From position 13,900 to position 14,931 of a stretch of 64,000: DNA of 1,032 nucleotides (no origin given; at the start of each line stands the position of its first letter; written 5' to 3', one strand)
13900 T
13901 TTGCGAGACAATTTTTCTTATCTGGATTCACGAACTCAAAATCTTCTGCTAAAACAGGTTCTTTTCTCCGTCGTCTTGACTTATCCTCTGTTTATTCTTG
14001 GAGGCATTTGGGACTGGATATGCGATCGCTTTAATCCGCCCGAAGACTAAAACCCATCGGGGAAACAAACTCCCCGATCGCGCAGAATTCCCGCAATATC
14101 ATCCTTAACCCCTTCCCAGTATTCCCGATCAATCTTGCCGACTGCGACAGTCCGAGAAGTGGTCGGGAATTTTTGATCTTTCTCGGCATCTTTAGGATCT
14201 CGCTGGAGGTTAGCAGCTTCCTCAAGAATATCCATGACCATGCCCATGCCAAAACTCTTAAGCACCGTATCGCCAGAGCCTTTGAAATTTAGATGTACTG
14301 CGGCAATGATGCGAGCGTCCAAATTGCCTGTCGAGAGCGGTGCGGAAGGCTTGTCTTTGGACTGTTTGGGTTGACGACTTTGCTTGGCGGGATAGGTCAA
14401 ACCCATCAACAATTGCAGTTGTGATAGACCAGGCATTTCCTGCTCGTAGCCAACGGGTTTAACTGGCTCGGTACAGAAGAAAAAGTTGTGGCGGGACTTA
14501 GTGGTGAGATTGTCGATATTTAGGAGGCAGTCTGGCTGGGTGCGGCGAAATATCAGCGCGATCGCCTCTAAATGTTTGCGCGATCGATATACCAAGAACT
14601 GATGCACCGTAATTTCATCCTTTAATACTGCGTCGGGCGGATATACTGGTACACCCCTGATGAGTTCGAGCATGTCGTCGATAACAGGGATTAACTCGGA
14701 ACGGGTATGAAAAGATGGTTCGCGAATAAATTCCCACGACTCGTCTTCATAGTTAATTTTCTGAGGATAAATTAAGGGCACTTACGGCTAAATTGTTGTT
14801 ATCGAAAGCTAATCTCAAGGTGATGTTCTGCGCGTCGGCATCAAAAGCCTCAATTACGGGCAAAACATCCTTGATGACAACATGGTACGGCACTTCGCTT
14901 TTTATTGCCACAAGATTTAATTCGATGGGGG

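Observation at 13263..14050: Opposite-strand two-gene insert inside the virion block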

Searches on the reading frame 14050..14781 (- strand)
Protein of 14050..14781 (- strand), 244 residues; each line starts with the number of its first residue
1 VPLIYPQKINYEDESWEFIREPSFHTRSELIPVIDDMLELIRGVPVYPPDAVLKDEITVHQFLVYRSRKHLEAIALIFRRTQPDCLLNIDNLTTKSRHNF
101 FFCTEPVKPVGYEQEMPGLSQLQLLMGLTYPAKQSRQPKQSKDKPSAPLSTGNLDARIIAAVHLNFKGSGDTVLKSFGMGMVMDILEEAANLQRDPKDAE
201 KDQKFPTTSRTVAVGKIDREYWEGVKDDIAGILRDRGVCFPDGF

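Call 8: search_protein_families(library=phrogs, proteins=[window:14050-14781:-], max_evalue=0.01)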
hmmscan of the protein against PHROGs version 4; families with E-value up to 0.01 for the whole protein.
window:14050-14781:- (244 aa): 1 family
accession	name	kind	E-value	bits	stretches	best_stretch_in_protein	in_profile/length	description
phrog_23655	-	unknown function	6.6e-17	62.6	1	42-244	41-220/220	-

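Call 9: search_protein_families(library=pfam, proteins=[window:14050-14781:-], max_evalue=0.01)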
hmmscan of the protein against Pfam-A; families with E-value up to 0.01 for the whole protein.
window:14050-14781:- (244 aa): 0 families

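Call 16: find_related_loci(query=window:14050-14781:-, collection=viral_contigs, flank=8000)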
Query window:14050-14781:- (244 aa) in viral_contigs; peptide patterns used: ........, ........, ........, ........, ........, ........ (x = any residue, [..] = any of these).
4 stretches matched a pattern; 3 encode a relative of the query (tblastn E <= 1e-3); 3 distinct loci.
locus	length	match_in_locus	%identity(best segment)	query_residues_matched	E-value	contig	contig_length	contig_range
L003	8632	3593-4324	97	1-244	4e-163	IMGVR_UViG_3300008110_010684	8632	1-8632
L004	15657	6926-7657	97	1-244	4e-163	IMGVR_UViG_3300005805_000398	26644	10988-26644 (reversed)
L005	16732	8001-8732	88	1-244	2e-148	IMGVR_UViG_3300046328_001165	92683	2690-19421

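Call 26: search_dna_similar(query=window:14050-14781:-, collection=phages, mode=protein, max_evalue=0.001)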
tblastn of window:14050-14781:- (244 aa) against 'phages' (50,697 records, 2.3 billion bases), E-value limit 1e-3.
Records with a match: 3; places in all: 3; records where one place covers at least 80% of the query: 1.
Best place of each record, by identity: <60% 3.
By first word of the organism name: Planktothrix 2; Aphanizomenon 1.
By host as written in the record: Planktothrix agardhii HAB637 2; Aphanizomenon flos-aquae 1.
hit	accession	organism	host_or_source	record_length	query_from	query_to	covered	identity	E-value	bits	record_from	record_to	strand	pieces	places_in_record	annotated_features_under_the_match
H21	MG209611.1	Aphanizomenon phage vB_AphaS-CL131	Aphanizomenon flos-aquae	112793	43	244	83%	27.2%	2e-7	57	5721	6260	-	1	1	hypothetical protein (x2)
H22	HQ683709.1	Planktothrix phage PaV-LD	Planktothrix agardhii HAB637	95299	8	170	67%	30.7%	5e-9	62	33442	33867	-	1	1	hypothetical protein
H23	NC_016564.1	Planktothrix phage PaV-LD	Planktothrix agardhii HAB637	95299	8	170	67%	30.7%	5e-9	62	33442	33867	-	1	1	hypothetical protein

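Call 27: get_annotated_region(hit=H21, flank=7000)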
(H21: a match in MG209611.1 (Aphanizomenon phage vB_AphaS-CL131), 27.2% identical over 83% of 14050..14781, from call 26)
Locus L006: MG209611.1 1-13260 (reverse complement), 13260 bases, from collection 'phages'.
description: Aphanizomenon phage vB_AphaS-CL131, complete genome.
organism: Aphanizomenon phage vB_AphaS-CL131 (NCBI taxid 2047766)
taxonomy: Viruses; Duplodnaviria; Heunggongvirae; Uroviricota; Caudoviricetes
host: Aphanizomenon flos-aquae; source: Curonian Lagoon; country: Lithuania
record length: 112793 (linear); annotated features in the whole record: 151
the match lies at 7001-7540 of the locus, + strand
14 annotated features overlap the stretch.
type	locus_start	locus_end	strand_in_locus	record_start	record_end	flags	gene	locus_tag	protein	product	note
CDS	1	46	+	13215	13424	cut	-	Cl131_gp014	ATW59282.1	hypothetical protein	-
CDS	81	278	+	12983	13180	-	-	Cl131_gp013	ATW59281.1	hypothetical protein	-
CDS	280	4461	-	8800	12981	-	-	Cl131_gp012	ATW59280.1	putative portal protein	similar to unnamed protein product YP_005098311.1 from Synechococcus phage S-CBS4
CDS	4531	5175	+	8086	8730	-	-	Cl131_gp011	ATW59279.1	hypothetical protein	similar to unnamed protein product YP_004957329.1 from Planktothrix phage PaV-LD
CDS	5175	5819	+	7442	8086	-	-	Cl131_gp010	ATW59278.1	hypothetical protein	similar to unnamed protein product YP_004957328.1 from Planktothrix phage PaV-LD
CDS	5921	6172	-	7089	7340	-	-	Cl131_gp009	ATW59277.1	transcriptional regulator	similar to WYL domain-containing protein WP_062437133.1 from Synechococcus sp. PCC 73109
CDS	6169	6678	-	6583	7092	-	-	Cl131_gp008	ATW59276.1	hypothetical protein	-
CDS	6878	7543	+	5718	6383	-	-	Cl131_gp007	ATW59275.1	hypothetical protein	similar to unnamed protein product YP_004957327.1 from Planktothrix phage PaV-LD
CDS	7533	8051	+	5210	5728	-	-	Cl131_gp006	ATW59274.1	hypothetical protein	-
CDS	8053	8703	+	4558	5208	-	-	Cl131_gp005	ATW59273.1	hypothetical protein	-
CDS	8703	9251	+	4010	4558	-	-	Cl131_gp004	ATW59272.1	DNA methylase N-4/N-6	similar to DNA methylase N-4/N-6 BAQ84310.1 from uncultured Mediterranean phage uvMED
CDS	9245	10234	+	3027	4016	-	-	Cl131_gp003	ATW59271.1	C-5 cytosine-specific DNA methyltransferase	similar to site-specific DNA methylase ANS04103.1 from uncultured Mediterranean phage uvDeep-CGR2-KM23-C198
CDS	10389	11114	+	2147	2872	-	-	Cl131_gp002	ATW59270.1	hypothetical protein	similar to integrase/resolvase ALY07527.1 from Bacteriophage vB_NpeS-2AV2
CDS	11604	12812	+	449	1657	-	-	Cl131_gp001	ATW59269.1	hypothetical protein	-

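Call 28: get_annotated_region(hit=H22, flank=6000)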
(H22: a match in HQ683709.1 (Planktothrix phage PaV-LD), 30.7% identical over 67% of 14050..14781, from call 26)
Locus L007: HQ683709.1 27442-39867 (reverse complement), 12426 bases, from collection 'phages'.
description: Planktothrix phage PaV-LD, complete genome.
organism: Planktothrix phage PaV-LD (NCBI taxid 994601)
taxonomy: Viruses; Duplodnaviria; Heunggongvirae; Uroviricota; Caudoviricetes
host: Planktothrix agardhii HAB637; source: -; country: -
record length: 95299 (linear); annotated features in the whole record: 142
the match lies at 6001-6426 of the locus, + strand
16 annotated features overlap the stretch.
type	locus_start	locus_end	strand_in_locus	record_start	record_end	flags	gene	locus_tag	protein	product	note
CDS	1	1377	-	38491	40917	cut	-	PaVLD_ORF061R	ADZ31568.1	hypothetical protein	-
CDS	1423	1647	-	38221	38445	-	-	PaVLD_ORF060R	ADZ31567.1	hypothetical protein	-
CDS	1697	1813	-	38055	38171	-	-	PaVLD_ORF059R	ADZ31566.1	hypothetical protein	-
CDS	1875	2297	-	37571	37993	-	-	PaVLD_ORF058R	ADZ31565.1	hypothetical protein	-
CDS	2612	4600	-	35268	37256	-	-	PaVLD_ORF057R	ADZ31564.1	portal protein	-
CDS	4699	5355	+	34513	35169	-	-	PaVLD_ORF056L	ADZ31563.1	hypothetical protein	-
CDS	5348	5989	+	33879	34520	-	-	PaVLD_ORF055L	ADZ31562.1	hypothetical protein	-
CDS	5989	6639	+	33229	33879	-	-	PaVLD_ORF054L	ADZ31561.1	hypothetical protein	-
CDS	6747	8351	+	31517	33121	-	-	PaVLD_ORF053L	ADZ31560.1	terminase large subunit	-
CDS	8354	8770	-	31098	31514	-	-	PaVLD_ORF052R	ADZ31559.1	hypothetical protein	-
CDS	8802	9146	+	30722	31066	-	-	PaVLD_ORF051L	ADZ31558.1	hypothetical protein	-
CDS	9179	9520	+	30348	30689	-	-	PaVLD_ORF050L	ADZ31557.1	hypothetical protein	-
CDS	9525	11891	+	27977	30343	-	-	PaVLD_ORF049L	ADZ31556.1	hypothetical protein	-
CDS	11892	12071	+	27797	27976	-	-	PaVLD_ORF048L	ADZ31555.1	hypothetical protein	-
CDS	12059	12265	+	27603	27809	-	-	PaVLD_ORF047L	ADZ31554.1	hypothetical protein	-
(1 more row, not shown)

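Call 36: search_protein_families(library=pfam, proteins=[L004:8267-8995:-, L004:7660-7896:-, L005:8735-9019:-, L006:6169-6678:-, L006:5921-6172:-], max_evalue=0.1)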
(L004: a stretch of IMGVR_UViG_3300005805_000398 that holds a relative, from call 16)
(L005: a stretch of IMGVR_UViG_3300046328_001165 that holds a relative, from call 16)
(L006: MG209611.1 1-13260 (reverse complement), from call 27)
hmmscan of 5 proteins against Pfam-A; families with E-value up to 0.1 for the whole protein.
L004:8267-8995:- (243 aa): 1 family
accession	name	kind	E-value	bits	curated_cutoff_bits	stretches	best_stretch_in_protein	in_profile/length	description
PF25283.1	DUF7873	-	1.8e-83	280.4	27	1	2-242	3-243/244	Family of unknown function (DUF7873)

L004:7660-7896:- (79 aa): 0 families

L005:8735-9019:- (95 aa): 0 families

L006:6169-6678:- (169 aa): 1 family
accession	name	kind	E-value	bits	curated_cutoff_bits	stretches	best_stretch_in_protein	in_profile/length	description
PF01934.22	HepT-like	-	0.055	13.6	23.5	0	82-139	25-88/120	Ribonuclease HepT-like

L006:5921-6172:- (83 aa): 0 families

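Call 37: search_protein_families(library=padloc, proteins=[L004:8267-8995:-, L004:7660-7896:-, L005:8735-9019:-, L006:6169-6678:-, L006:5921-6172:-], max_evalue=0.1)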
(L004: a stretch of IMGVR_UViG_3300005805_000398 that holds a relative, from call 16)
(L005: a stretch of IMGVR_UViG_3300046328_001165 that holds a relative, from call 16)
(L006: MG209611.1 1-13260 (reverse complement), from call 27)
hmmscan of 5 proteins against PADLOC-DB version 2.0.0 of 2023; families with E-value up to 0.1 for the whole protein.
L004:8267-8995:- (243 aa): 0 families

L004:7660-7896:- (79 aa): 0 families

L005:8735-9019:- (95 aa): 0 families

L006:6169-6678:- (169 aa): 0 families

L006:5921-6172:- (83 aa): 0 families

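Call 42: find_related_loci(query=A1, collection=metagenome_contigs, flank=6000)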
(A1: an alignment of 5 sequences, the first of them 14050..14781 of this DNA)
Query A1 (244 aa) in metagenome_contigs; peptide patterns used: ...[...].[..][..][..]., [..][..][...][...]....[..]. (x = any residue, [..] = any of these).
153 stretches matched a pattern; 12 encode a relative of the query (tblastn E <= 1e-3); 12 distinct loci.
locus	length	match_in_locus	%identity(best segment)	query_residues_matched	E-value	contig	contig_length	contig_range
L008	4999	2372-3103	97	1-244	1e-165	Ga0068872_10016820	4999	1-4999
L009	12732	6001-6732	97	1-244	8e-163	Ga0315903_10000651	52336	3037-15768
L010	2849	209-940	97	1-244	6e-172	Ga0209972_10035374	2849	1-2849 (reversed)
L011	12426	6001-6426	31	8-170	4e-14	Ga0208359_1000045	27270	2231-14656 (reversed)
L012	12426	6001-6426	31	8-170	4e-14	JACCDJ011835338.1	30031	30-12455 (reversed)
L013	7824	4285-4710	31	8-170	2e-13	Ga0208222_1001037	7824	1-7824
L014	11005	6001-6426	27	8-170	4e-10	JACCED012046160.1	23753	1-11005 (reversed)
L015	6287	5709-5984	36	73-170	4e-10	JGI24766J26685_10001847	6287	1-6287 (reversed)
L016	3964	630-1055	28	43-202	2e-9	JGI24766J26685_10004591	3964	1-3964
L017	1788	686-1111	28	43-202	3e-9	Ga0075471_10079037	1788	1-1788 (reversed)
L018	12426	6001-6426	28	43-202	4e-9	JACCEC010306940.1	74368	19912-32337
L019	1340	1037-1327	32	45-158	3e-7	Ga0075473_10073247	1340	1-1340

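Call 43: find_related_loci(query=A1, collection=genome_contigs, flank=6000)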
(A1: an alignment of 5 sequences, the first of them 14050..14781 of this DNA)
Query A1 (244 aa) in genome_contigs; peptide patterns used: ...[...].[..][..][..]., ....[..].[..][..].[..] (x = any residue, [..] = any of these).
76 stretches matched a pattern; 2 encode a relative of the query (tblastn E <= 1e-3); 2 distinct loci.
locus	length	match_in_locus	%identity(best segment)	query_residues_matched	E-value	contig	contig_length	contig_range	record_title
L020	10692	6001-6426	31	8-170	6e-15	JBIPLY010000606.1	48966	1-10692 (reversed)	MAG: Acetobacteraceae bacterium isolate ME2015-10-04_3300042525_group6_bin82 Rohwer_bin1811_scaffold_145_c1, whole genom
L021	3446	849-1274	31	8-170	5e-15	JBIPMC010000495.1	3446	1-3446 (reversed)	MAG: Terrimicrobiaceae bacterium isolate ME2015-11-03_3300035190_group6_bin104 Rohwer_bin2597_scaffold_22199_c1, whole g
